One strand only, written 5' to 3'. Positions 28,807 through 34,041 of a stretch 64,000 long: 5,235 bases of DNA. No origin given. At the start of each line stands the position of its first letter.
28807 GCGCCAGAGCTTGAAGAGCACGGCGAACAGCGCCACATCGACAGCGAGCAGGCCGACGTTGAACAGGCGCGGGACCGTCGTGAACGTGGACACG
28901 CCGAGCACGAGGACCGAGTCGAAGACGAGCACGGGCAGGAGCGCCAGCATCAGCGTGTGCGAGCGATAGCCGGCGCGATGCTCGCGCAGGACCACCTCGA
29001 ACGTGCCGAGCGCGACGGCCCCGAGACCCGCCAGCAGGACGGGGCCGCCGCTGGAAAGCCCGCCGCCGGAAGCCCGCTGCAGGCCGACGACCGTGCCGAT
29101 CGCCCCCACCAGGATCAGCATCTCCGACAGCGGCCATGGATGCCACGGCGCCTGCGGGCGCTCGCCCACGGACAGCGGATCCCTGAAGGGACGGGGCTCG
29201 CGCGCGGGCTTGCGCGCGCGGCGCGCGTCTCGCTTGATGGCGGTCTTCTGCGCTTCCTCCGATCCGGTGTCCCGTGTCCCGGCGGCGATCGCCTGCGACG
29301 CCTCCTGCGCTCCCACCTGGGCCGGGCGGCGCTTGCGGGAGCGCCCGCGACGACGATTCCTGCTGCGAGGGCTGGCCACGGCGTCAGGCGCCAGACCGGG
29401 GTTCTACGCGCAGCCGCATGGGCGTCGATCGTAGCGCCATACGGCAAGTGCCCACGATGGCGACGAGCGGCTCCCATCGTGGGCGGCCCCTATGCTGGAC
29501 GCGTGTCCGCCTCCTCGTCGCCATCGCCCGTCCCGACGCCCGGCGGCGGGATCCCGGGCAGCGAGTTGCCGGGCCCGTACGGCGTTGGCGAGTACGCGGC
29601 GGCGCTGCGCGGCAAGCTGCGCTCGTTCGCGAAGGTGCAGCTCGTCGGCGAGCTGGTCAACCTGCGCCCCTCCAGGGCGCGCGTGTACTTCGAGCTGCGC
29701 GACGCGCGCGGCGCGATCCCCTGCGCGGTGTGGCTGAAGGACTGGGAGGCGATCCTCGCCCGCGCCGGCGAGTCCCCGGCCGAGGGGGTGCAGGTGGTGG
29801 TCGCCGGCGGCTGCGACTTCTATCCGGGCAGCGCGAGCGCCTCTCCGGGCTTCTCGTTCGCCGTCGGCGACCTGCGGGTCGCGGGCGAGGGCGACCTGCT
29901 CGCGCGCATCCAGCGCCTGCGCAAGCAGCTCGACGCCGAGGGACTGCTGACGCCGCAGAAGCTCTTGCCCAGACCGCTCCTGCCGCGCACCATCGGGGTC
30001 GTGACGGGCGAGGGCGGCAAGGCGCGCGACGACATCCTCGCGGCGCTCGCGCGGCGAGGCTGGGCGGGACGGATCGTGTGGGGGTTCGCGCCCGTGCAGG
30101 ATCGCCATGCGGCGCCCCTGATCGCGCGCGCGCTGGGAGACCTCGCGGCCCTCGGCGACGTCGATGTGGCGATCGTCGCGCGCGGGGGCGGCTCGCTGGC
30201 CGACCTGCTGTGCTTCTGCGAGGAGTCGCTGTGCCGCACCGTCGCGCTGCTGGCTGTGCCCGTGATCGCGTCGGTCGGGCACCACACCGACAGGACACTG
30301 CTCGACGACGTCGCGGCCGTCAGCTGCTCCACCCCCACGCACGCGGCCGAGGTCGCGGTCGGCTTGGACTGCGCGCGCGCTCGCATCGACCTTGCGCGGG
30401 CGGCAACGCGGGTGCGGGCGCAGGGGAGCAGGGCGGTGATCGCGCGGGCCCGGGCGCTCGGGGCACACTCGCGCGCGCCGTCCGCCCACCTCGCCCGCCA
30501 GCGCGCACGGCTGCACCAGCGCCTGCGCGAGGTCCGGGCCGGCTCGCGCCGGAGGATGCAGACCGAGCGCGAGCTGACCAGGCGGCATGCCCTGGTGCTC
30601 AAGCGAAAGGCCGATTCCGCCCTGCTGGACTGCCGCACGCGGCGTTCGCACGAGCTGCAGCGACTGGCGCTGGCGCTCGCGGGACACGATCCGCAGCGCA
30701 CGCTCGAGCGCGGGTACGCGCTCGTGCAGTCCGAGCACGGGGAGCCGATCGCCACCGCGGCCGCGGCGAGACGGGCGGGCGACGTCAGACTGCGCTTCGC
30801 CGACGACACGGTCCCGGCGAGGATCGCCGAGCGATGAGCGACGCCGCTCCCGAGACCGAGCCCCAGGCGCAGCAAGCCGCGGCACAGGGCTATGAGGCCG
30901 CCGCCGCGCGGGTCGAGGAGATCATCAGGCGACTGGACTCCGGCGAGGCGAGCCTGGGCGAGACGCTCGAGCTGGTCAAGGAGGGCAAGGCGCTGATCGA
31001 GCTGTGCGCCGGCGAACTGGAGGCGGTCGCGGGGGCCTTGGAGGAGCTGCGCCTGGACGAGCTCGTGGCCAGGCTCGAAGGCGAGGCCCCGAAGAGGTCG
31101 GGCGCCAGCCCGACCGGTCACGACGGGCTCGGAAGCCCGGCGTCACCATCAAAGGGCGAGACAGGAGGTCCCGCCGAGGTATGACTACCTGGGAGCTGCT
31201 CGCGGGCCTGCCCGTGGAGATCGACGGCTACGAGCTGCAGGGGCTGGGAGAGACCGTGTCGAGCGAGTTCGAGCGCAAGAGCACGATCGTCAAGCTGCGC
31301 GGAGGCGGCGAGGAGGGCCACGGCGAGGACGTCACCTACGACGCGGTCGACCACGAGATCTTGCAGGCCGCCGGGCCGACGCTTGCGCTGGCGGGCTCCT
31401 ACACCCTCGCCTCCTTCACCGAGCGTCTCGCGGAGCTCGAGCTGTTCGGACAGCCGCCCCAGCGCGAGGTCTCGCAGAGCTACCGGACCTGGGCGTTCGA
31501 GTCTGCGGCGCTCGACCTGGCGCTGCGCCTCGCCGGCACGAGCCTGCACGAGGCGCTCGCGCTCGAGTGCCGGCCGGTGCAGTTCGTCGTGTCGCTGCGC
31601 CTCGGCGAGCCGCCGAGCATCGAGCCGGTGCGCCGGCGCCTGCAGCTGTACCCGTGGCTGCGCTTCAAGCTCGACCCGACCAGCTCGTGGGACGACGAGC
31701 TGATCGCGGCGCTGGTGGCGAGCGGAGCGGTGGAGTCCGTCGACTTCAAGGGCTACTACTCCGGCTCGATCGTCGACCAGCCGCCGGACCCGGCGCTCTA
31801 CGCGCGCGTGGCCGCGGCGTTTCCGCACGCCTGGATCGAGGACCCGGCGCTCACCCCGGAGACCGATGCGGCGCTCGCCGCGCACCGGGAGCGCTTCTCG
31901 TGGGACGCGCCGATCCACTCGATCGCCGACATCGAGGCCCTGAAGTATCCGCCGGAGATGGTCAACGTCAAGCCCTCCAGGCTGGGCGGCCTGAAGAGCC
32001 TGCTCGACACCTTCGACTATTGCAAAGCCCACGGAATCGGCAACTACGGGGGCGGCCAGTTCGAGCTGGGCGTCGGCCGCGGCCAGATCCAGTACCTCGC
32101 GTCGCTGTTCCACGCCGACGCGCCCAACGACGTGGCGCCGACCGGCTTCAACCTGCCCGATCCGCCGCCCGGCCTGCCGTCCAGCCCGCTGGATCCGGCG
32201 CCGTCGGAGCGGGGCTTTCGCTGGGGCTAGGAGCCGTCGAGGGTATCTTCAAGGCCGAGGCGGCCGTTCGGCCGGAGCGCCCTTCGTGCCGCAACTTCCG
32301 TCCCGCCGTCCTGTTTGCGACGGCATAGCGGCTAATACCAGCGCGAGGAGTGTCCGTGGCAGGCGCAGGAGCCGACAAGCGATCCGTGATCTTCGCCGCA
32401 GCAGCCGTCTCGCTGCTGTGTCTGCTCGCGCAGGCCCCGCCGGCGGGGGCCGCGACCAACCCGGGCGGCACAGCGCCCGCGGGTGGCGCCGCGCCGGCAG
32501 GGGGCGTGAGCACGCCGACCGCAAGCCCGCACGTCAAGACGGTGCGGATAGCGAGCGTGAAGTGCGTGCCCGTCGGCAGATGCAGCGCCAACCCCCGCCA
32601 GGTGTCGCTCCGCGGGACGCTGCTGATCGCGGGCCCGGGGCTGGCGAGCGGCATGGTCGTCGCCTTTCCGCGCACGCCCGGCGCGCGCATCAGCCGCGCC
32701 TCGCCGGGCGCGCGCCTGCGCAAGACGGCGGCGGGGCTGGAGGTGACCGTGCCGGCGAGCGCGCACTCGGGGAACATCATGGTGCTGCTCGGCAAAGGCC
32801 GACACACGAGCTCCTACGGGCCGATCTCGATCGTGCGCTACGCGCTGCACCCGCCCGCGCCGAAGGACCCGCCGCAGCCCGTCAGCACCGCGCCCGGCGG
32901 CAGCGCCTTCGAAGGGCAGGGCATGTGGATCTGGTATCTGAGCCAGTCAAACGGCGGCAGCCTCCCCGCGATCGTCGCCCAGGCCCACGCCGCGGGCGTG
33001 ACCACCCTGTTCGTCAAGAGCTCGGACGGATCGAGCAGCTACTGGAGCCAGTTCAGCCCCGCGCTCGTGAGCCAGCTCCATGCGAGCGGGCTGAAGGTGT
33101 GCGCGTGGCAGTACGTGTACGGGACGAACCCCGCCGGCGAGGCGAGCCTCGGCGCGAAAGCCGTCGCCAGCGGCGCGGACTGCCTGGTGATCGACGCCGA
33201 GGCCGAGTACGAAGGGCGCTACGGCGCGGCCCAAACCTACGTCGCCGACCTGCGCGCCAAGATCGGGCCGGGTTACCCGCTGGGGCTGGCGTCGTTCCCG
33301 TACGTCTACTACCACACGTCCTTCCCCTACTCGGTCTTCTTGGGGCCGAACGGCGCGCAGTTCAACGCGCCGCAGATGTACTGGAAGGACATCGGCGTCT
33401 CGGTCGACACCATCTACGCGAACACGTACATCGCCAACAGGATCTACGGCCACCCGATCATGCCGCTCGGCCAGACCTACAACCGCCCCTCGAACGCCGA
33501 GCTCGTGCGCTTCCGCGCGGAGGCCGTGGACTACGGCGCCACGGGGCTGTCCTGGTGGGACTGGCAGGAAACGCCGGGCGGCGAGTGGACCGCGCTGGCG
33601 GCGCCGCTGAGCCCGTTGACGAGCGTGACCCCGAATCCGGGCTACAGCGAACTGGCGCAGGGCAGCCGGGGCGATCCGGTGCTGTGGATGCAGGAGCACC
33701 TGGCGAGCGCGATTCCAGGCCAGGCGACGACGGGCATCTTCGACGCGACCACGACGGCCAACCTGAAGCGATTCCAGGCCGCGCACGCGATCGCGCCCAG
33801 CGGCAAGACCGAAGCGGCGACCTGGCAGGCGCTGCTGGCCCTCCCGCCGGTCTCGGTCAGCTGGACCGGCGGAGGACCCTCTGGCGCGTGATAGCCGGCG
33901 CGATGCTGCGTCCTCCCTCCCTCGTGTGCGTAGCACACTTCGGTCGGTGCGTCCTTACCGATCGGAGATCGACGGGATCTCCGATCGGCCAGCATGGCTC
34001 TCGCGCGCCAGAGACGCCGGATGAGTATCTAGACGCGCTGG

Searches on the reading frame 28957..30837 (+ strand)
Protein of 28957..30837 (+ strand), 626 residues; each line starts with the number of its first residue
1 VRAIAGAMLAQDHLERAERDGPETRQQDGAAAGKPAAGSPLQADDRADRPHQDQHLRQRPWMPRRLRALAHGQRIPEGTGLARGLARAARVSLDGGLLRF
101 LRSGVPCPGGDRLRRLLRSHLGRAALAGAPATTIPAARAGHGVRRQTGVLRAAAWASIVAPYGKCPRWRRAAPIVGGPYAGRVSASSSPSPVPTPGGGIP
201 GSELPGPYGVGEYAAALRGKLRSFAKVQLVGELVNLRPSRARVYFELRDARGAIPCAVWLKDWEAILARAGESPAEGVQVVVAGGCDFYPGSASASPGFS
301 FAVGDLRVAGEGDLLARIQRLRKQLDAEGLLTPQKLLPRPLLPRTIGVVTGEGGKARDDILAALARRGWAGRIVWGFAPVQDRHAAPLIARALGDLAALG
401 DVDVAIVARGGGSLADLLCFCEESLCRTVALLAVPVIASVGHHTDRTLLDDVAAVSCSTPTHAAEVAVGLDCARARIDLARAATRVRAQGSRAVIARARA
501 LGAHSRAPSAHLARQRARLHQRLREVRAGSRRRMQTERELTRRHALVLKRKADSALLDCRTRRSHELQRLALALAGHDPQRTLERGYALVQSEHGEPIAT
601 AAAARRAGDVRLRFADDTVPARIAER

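Call 8: search_protein_families(library=pfam, proteins=[window:28957-30837:+])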
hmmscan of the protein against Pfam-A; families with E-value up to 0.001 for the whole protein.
window:28957-30837:+ (626 aa): 2 families
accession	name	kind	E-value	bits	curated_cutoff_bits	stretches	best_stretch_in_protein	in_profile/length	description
PF02601.20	Exonuc_VII_L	-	8.8e-59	200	35.9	1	331-621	2-314/315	Exonuclease VII, large subunit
PF13742.12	tRNA_anti_2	-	2.1e-10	41.1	27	1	210-294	3-86/95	OB-fold nucleic acid binding domain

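Call 9: search_protein_families(library=ncbifam, proteins=[window:28957-30837:+])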
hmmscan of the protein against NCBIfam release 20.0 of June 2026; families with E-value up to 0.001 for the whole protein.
window:28957-30837:+ (626 aa): 1 family
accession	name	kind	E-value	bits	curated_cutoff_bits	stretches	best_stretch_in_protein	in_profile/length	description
TIGR00237.1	xseA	equivalog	4.4e-78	263.1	180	1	214-623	6-388/389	exodeoxyribonuclease VII large subunit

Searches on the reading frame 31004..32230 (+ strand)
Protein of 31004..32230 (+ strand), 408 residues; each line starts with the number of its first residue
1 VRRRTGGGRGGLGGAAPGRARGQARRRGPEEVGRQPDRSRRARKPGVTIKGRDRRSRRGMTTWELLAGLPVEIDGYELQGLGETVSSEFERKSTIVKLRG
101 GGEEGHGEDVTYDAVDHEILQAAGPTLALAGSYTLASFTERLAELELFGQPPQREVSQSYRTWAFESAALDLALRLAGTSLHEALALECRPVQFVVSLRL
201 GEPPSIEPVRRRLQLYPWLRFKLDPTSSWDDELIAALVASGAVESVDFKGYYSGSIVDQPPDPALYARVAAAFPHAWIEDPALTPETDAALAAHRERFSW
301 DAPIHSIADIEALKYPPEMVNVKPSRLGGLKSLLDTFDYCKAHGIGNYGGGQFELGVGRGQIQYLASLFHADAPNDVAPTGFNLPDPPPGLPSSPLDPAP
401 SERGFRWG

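Call 8: search_protein_families(library=pfam, proteins=[window:31004-32230:+])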
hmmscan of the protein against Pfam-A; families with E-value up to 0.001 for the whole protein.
window:31004-32230:+ (408 aa): 0 families

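Call 9: search_protein_families(library=ncbifam, proteins=[window:31004-32230:+])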
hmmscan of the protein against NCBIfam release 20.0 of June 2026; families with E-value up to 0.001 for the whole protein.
window:31004-32230:+ (408 aa): 2 families
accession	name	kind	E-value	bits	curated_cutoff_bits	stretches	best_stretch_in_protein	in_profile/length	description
TIGR01928.1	menC_lowGC_arch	equivalog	2.6e-11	43.1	200.65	1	315-380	246-311/325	o-succinylbenzoate synthase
NF042940.1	racemase_DgcA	equivalog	5.7e-05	22.5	400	1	93-345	26-264/323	N-acetyl-D-Glu racemase DgcA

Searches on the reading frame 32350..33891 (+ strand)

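Call 8: search_protein_families(library=pfam, proteins=[window:32350-33891:+])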
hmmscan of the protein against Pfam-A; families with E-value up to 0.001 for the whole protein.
window:32350-33891:+ (513 aa): 1 family
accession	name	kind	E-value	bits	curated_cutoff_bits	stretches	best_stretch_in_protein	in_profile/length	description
PF01471.23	PG_binding_1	-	2.3e-08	34.5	23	1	440-495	1-57/57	Putative peptidoglycan binding domain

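Call 9: search_protein_families(library=ncbifam, proteins=[window:32350-33891:+])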
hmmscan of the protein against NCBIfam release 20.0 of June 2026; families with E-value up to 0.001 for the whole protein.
window:32350-33891:+ (513 aa): 0 families
